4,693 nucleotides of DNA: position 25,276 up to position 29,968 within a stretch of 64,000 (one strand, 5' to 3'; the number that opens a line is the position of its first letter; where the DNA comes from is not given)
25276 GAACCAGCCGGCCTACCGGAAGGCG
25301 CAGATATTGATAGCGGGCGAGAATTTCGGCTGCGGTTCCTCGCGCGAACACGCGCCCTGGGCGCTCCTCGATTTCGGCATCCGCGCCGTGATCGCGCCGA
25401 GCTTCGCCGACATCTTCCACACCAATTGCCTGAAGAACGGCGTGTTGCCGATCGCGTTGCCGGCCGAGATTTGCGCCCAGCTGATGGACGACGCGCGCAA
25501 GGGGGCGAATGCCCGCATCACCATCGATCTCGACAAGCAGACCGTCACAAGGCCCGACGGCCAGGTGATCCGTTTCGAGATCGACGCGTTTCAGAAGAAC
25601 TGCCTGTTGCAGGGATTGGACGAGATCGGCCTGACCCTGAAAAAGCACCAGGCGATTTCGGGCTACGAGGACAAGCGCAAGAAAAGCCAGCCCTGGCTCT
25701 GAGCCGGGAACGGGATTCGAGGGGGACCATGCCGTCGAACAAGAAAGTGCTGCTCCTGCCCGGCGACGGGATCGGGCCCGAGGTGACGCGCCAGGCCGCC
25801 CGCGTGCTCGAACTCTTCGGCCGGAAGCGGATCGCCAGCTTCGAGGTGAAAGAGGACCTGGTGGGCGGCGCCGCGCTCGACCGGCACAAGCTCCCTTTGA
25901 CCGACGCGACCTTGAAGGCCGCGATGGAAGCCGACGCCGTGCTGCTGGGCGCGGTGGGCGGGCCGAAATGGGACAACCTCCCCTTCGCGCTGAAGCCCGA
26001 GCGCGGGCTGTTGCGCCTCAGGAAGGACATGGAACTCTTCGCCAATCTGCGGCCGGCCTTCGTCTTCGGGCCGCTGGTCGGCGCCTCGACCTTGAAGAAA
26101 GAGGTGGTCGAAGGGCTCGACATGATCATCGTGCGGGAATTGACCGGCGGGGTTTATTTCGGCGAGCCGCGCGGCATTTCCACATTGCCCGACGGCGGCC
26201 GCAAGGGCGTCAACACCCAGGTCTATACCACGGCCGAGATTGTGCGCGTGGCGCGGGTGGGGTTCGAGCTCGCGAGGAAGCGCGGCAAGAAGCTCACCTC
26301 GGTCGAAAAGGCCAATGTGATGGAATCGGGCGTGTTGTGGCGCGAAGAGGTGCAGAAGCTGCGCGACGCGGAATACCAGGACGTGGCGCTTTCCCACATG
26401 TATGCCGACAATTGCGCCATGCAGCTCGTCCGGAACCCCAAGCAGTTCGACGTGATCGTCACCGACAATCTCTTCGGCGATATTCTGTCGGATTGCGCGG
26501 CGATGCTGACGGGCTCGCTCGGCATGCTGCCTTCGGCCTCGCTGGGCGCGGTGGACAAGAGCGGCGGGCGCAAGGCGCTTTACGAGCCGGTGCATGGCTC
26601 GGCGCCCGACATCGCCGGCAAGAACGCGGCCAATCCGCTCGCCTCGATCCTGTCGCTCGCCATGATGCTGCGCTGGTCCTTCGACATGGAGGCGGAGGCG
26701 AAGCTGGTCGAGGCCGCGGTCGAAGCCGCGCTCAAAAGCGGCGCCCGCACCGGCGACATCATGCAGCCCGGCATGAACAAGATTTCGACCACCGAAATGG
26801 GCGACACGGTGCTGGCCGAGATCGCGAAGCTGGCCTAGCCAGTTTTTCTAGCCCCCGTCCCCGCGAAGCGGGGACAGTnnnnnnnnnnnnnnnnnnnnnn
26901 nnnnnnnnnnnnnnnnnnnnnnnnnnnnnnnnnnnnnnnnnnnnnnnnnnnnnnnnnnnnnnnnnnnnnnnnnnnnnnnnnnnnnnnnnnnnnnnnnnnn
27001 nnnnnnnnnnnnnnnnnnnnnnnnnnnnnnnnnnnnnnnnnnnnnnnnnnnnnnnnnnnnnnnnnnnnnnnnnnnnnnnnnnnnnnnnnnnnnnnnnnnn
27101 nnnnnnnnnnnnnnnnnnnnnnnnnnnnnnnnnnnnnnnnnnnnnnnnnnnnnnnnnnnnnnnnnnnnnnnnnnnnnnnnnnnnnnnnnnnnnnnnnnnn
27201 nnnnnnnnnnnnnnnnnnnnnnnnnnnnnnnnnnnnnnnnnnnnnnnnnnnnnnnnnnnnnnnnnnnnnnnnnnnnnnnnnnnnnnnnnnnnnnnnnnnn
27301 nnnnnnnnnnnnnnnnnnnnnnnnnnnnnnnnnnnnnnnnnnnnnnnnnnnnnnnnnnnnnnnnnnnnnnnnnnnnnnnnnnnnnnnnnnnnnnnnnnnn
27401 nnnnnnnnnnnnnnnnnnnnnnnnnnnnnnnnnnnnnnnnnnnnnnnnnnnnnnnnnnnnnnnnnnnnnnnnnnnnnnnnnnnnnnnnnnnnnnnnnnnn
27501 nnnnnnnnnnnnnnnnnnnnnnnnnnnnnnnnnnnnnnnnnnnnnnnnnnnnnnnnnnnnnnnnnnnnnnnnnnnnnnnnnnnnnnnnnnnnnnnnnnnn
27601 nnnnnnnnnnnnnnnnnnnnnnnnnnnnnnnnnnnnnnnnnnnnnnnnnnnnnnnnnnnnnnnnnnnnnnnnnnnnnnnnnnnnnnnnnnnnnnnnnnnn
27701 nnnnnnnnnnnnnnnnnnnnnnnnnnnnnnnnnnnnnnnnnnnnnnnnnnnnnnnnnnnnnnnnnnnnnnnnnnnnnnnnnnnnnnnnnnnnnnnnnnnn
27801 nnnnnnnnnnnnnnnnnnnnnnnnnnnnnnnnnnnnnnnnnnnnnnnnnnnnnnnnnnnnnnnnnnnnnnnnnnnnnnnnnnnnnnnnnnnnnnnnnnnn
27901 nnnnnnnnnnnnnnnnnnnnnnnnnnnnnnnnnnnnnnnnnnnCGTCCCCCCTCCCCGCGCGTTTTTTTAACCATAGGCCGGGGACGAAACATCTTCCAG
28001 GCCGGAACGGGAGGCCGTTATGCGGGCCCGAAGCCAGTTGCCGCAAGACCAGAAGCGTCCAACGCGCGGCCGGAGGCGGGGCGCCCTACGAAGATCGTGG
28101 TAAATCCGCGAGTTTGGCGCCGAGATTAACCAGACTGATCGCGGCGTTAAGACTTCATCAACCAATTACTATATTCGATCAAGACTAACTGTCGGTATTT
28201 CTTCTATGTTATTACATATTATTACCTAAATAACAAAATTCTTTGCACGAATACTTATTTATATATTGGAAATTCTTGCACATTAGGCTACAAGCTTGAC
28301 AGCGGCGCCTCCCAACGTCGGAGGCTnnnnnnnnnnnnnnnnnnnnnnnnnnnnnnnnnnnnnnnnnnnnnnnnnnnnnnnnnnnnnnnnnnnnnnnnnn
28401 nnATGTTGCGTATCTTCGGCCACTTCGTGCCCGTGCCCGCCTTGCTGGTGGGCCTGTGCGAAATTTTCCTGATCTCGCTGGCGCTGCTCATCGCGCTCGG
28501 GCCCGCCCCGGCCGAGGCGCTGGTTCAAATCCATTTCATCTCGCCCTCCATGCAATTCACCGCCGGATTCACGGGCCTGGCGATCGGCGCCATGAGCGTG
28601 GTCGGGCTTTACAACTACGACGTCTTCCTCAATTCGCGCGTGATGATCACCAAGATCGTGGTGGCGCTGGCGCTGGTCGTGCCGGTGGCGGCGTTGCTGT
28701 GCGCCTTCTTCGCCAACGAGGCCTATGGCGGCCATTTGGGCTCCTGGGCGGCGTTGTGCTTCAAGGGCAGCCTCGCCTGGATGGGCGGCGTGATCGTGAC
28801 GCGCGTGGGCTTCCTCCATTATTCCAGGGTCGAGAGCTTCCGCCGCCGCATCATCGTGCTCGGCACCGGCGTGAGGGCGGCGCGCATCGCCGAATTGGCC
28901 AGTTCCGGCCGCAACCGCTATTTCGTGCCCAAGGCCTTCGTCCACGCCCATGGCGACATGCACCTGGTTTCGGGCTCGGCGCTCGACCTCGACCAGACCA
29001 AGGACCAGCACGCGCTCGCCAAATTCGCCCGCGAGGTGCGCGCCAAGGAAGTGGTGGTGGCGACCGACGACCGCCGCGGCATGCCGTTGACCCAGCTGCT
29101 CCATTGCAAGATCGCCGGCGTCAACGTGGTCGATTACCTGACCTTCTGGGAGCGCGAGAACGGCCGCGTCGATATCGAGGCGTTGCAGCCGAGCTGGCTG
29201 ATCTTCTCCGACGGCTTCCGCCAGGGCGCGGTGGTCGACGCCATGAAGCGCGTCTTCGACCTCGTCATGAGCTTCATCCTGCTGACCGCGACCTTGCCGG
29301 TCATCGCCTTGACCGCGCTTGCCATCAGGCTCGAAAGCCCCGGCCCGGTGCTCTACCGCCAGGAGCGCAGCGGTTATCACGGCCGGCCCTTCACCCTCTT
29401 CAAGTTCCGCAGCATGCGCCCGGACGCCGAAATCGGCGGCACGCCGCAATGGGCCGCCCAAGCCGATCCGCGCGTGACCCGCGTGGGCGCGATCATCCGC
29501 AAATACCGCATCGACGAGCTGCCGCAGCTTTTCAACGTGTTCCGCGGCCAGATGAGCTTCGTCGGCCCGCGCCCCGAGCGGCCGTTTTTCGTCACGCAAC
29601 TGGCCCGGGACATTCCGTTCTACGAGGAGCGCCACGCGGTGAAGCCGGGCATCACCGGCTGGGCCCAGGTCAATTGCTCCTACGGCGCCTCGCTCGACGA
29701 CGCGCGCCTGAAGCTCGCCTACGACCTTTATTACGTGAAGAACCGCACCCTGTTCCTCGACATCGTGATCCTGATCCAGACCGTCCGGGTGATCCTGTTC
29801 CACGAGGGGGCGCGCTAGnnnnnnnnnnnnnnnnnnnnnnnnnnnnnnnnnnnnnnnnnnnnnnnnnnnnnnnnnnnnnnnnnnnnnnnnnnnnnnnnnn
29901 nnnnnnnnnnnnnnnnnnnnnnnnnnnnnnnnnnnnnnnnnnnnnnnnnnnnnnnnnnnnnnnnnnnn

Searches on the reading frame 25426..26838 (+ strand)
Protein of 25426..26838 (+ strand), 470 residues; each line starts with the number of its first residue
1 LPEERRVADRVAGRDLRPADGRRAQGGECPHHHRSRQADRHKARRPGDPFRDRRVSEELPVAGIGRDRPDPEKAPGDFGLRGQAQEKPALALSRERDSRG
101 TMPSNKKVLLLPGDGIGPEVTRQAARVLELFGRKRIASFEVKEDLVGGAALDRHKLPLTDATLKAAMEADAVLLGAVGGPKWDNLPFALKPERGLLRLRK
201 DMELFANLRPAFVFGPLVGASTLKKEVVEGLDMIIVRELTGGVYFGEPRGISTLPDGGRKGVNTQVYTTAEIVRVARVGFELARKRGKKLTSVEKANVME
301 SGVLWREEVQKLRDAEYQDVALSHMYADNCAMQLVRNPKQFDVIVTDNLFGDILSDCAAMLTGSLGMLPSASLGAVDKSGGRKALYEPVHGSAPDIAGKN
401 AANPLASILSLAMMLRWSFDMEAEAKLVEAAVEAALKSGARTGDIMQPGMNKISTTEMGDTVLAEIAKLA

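Call 83: search_protein_families(library=pfam, proteins=[window:25426-26838:+], max_evalue=0.00001)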
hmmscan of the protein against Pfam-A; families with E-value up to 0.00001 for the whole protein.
window:25426-26838:+ (470 aa): 1 family
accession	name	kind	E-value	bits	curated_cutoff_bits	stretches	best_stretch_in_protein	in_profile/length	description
PF00180.25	Iso_dh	-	2.2e-136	455.1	27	1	107-462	1-348/348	Isocitrate/isopropylmalate dehydrogenase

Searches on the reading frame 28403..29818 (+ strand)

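Call 17: search_protein_families(library=pfam, proteins=[window:28403-29818:+], max_evalue=0.001)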
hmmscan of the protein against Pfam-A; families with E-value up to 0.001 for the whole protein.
window:28403-29818:+ (471 aa): 2 families
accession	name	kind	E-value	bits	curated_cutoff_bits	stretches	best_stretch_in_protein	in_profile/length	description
PF02397.22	Bac_transf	-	8.8e-67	224.5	27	1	282-465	1-178/179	Bacterial sugar transferase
PF13727.12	CoA_binding_3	-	0.00028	21.4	25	1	67-220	3-148/175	CoA-binding domain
